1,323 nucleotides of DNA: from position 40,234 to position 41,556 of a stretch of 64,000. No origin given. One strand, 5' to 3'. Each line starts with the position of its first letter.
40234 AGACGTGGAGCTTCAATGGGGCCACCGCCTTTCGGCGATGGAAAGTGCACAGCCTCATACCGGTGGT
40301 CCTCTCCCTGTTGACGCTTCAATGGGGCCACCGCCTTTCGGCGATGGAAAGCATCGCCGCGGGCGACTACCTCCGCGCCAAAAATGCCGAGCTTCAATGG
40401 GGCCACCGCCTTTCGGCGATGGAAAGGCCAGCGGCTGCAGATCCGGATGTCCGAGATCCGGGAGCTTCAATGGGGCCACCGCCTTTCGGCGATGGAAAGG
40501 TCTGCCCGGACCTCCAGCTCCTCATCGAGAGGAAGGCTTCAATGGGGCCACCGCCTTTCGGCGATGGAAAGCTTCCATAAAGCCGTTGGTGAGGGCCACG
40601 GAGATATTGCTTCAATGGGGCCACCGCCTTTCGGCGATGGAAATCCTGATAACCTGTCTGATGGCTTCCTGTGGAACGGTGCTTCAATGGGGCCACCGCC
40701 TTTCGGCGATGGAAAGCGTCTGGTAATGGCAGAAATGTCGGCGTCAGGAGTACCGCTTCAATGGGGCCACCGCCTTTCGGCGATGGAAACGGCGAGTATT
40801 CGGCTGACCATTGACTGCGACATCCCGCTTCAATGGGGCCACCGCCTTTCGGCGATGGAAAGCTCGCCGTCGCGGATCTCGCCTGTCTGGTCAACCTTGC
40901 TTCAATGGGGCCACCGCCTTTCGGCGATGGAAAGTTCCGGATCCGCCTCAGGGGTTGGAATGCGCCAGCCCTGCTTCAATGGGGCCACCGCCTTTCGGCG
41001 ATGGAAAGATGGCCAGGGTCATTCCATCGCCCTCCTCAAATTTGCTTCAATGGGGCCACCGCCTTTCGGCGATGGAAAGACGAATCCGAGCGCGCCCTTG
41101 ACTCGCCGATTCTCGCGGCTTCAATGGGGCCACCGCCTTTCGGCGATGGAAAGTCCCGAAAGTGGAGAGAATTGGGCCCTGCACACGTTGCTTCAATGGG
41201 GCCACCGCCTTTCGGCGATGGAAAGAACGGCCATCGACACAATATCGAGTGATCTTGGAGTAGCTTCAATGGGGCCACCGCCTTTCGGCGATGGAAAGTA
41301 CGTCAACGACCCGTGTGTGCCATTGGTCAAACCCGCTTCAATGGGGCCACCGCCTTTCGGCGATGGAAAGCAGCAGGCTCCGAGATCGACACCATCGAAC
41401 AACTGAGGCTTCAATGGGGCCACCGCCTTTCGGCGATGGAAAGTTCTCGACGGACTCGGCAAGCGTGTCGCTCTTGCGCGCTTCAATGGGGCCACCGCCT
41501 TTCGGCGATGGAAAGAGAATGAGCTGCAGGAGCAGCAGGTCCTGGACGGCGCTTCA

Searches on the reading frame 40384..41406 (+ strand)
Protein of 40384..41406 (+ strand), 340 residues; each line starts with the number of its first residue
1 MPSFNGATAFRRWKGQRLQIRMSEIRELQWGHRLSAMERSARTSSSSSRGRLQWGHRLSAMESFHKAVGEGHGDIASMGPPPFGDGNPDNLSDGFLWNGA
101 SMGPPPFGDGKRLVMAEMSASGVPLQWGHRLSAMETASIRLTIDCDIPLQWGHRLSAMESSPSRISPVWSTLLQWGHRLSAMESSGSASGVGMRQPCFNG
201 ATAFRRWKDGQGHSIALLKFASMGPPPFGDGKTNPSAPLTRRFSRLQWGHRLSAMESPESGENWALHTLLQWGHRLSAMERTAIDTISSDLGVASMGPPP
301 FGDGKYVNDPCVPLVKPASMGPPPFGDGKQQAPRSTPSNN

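Call 29: search_protein_families(library=pfam, proteins=[window:40384-41406:+], max_evalue=0.001)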
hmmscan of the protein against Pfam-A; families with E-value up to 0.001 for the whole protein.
window:40384-41406:+ (340 aa): 1 family
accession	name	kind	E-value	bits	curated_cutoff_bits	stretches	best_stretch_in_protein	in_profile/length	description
PF04813.17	HNF-1A_C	-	1.4e-06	29.2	27.3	0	20-47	28-52/88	Hepatocyte nuclear factor 1 (HNF-1), alpha isoform C terminus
